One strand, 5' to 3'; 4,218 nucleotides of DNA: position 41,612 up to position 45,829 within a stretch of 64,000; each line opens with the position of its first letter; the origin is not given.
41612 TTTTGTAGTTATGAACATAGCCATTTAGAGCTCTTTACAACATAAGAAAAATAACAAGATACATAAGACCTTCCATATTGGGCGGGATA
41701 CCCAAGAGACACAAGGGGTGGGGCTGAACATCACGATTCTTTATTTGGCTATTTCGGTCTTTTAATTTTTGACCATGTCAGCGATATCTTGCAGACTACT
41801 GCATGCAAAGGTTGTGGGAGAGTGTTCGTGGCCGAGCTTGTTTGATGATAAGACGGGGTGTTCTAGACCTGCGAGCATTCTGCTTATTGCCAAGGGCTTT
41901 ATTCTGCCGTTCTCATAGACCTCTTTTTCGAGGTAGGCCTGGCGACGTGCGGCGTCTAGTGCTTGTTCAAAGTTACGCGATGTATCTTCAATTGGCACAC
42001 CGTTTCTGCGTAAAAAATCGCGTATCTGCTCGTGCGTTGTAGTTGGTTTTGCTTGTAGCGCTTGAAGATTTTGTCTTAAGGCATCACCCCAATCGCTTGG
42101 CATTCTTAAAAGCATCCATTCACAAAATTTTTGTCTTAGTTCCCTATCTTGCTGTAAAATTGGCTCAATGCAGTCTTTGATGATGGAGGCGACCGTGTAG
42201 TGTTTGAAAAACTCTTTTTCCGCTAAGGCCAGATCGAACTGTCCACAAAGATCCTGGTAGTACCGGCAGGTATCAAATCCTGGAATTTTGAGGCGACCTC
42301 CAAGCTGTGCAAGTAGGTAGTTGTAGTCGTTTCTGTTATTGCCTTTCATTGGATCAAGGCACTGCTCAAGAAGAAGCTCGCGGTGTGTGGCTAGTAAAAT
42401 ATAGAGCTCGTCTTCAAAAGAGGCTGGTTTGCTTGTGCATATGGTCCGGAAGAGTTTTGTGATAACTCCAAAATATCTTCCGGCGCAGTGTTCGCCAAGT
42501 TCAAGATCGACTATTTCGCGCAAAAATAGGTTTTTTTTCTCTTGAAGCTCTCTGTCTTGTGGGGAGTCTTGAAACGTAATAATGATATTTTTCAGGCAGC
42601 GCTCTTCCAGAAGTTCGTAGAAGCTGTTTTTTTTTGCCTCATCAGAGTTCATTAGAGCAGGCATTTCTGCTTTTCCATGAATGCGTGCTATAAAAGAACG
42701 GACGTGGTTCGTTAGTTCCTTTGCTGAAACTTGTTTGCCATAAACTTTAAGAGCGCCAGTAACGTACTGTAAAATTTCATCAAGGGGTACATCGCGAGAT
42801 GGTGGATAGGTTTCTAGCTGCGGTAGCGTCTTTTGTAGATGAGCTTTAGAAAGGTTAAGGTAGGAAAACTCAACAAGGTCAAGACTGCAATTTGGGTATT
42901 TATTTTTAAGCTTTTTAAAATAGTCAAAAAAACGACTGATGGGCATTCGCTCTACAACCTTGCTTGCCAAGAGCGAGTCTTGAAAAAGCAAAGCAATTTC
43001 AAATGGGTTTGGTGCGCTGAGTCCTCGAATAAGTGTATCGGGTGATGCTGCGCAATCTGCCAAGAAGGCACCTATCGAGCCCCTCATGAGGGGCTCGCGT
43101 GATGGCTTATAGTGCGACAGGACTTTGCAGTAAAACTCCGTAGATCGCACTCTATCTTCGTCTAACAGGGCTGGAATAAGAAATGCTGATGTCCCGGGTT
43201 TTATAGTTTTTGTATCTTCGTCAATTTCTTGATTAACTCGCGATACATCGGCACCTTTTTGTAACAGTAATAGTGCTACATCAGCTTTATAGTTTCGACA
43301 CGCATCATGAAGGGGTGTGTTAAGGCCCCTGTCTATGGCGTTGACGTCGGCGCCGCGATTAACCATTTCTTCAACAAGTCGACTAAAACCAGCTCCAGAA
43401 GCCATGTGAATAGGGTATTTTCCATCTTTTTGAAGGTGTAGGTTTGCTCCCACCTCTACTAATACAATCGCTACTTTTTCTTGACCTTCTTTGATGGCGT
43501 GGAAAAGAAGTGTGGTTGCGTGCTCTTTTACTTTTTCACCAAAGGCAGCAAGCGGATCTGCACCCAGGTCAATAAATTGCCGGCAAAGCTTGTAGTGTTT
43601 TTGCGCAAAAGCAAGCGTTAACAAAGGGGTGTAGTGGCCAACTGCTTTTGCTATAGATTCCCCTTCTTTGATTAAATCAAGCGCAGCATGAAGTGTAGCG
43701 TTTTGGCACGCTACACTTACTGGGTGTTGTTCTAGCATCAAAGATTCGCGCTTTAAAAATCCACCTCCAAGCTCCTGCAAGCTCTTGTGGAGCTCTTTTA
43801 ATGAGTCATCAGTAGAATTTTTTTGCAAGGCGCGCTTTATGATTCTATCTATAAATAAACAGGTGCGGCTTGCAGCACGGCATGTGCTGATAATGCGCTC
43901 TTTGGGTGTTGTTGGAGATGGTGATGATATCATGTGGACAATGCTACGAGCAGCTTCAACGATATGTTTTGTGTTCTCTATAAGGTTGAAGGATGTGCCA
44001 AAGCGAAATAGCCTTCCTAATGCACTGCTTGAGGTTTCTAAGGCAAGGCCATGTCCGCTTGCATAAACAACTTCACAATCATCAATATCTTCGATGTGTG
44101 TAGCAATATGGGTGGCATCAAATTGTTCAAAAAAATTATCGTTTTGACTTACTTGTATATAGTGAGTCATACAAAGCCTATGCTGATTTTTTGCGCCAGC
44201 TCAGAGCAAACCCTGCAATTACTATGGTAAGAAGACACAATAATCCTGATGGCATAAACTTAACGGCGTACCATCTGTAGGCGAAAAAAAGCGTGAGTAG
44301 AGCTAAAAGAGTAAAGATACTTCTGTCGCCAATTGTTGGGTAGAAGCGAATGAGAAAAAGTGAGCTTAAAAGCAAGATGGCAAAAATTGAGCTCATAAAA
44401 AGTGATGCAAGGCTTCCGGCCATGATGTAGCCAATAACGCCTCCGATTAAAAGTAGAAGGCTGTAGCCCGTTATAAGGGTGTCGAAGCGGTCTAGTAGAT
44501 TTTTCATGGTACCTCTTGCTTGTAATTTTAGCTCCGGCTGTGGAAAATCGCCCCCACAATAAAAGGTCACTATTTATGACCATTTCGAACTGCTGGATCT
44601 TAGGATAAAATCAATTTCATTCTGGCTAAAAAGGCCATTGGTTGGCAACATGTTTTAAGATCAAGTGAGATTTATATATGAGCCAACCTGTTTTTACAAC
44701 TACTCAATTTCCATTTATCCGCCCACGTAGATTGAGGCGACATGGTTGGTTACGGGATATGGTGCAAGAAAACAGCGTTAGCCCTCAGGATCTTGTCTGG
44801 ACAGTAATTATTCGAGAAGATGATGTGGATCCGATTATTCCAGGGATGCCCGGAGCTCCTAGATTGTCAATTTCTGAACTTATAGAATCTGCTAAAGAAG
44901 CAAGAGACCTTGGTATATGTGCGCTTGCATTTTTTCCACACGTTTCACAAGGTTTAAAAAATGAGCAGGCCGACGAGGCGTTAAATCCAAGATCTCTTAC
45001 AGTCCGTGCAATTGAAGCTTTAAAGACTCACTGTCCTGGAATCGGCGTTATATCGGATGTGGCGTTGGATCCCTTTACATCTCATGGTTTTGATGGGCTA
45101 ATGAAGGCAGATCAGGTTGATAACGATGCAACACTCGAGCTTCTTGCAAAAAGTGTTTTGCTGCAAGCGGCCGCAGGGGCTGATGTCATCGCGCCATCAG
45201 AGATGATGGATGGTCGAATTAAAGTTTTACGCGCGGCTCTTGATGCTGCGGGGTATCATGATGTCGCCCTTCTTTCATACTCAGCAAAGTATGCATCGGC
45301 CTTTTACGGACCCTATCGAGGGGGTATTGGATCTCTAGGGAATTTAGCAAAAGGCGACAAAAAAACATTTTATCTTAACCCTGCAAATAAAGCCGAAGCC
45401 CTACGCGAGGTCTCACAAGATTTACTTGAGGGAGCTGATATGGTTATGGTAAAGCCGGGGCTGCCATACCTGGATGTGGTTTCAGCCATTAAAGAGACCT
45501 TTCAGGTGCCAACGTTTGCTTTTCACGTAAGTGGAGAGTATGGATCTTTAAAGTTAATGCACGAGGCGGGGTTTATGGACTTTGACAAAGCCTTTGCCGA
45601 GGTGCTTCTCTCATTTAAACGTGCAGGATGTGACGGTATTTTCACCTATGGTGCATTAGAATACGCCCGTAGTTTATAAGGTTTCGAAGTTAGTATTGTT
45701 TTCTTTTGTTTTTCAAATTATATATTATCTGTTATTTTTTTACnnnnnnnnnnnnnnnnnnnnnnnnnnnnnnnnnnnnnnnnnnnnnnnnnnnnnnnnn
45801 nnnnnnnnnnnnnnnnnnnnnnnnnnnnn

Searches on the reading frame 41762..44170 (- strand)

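Call 7: search_protein_families(library=pfam, proteins=[window:41762-44170:-])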
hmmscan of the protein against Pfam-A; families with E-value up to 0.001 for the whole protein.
window:41762-44170:- (802 aa): 5 families
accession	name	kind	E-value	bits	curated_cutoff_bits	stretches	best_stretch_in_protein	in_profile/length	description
PF12796.13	Ank_2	-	5.2e-15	56.2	27.3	1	222-311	1-88/90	Ankyrin repeats (3 copies)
PF00023.36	Ank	-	5.7e-15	55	21.1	1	284-313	3-32/33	Ankyrin repeat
PF13606.12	Ank_3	-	7.6e-10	38.5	22.3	0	249-278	1-30/30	Ankyrin repeat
PF13637.12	Ank_4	-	3.1e-07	30.9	22.7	0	265-302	12-49/50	Ankyrin repeats (many copies)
PF13857.12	Ank_5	-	6.6e-06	26.8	27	1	269-309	1-42/56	Ankyrin repeats (many copies)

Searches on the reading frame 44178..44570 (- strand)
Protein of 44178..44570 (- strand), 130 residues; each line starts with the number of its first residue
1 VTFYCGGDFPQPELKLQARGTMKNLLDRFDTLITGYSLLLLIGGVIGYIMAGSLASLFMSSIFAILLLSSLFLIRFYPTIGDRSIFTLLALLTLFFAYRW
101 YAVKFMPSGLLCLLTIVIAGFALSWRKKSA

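Call 7: search_protein_families(library=pfam, proteins=[window:44178-44570:-])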
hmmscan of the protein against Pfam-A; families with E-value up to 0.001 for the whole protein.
window:44178-44570:- (130 aa): 1 family
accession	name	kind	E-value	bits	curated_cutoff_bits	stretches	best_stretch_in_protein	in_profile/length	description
PF03647.18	Tmemb_14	-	2.2e-12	47.9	24.8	1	34-121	3-91/92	Transmembrane proteins 14C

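Call 75: search_protein_families(library=ncbifam, proteins=[window:44178-44570:-], max_evalue=0.01)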
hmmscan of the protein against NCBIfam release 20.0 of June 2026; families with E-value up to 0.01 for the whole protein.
window:44178-44570:- (130 aa): 0 families

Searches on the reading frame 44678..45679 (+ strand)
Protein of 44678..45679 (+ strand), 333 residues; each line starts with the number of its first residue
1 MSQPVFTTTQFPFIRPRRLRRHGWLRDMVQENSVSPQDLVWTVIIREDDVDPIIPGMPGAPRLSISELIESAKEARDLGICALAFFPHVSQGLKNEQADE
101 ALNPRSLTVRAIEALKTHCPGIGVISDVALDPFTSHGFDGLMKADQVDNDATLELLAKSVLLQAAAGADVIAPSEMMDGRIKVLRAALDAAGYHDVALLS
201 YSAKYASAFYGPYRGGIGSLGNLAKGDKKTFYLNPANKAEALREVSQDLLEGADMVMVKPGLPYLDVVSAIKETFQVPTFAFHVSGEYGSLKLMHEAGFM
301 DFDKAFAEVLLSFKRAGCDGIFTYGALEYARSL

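Call 7: search_protein_families(library=pfam, proteins=[window:44678-45679:+])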
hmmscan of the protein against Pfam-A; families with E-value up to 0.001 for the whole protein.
window:44678-45679:+ (333 aa): 1 family
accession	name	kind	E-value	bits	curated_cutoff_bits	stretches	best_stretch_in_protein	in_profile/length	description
PF00490.27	ALAD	-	5.2e-112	374.5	24.6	1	15-331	3-316/317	Delta-aminolevulinic acid dehydratase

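Call 15: find_related_loci(query=window:44678-45679:+, collection=genome_contigs, flank=10000)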
Query window:44678-45679:+ (333 aa) in genome_contigs; peptide patterns used: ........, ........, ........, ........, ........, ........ (x = any residue, [..] = any of these).
600 stretches matched a pattern (row limit reached: there are more); 19 encode a relative of the query (tblastn E <= 1e-3); 19 distinct loci.
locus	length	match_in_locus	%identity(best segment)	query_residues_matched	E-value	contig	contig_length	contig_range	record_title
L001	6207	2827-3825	85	1-333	0e+0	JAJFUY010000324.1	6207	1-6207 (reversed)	MAG: Chlamydiales bacterium isolate bin.577 k141_4674186, whole genome shotgun sequence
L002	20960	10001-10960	85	14-333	0e+0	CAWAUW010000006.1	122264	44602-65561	MAG: uncultured Chlamydiales bacterium isolate MFD01213.bin.2.138 genome assembly, contig: contig_6446, whole genome sho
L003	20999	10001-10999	82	1-333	0e+0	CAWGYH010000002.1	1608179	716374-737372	MAG: uncultured Chlamydiales bacterium isolate MFD01716.bin.1.202 genome assembly, contig: contig_12604, whole genome sh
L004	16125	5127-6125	83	1-333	0e+0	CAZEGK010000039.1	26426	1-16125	MAG TPA_asm: uncultured bacterium isolate SRP262948_co1_167 genome assembly, contig: NODE_1699_length_26426_cov_15.73372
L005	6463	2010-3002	79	1-331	0e+0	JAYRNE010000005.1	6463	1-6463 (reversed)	MAG: Chlamydiales bacterium isolate XM2_XAASGE4bin.20 k141_18000, whole genome shotgun sequence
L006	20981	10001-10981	78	6-332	5e-177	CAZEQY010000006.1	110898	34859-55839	MAG TPA_asm: uncultured bacterium isolate SRP262948_co1_152 genome assembly, contig: NODE_190_length_110898_cov_103.3299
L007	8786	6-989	84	6-333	0e+0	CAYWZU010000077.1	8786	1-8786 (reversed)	MAG TPA_asm: uncultured bacterium isolate SRP262948_co1_5 genome assembly, contig: NODE_8593_length_8786_cov_8.767839, w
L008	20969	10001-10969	57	11-333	5e-121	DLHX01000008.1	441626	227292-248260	MAG TPA_asm: Micavibrio sp. UBA7657 UBA7657_contig_374, whole genome shotgun sequence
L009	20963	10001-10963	57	11-331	1e-120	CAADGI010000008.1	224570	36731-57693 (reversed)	uncultured Alphaproteobacteria bacterium isolate PRO1.fa.gz genome assembly, contig: k127_92441, whole genome shotgun se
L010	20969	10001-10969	56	11-333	1e-119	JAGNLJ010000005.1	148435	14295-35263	MAG: Alphaproteobacteria bacterium isolate Go_SlAct_bin_278 Go_SlAct_211_length_148435_cov_8.338505, whole genome shotgu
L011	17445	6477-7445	54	11-333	3e-111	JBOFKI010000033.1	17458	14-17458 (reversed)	MAG: Alphaproteobacteria bacterium isolate WFFMC_MAG_370 k139_22541_flag=0_multi=10.9769_len=17458, whole genome shotgun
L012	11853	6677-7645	53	11-333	3e-110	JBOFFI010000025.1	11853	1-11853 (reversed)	MAG: Alphaproteobacteria bacterium isolate WFFMC_MAG_102 k139_107645_flag=0_multi=15.9744_len=11853, whole genome shotgu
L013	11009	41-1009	53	11-333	7e-109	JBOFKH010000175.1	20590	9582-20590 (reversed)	MAG: Alphaproteobacteria bacterium isolate WFFMC_MAG_371 k139_38272_flag=1_multi=5.0000_len=20590, whole genome shotgun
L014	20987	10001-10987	52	10-333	2e-108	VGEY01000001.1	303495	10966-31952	MAG: Alphaproteobacteria bacterium isolate K_Offshore_surface_mx_080 K_Offshore_surface_mx_080_Ga0194130_10000023, whole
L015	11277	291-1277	52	10-333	4e-107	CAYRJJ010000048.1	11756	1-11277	MAG TPA_asm: uncultured Candidatus Finniella sp. isolate SRP219642_co6_87 genome assembly, contig: NODE_5166_length_1175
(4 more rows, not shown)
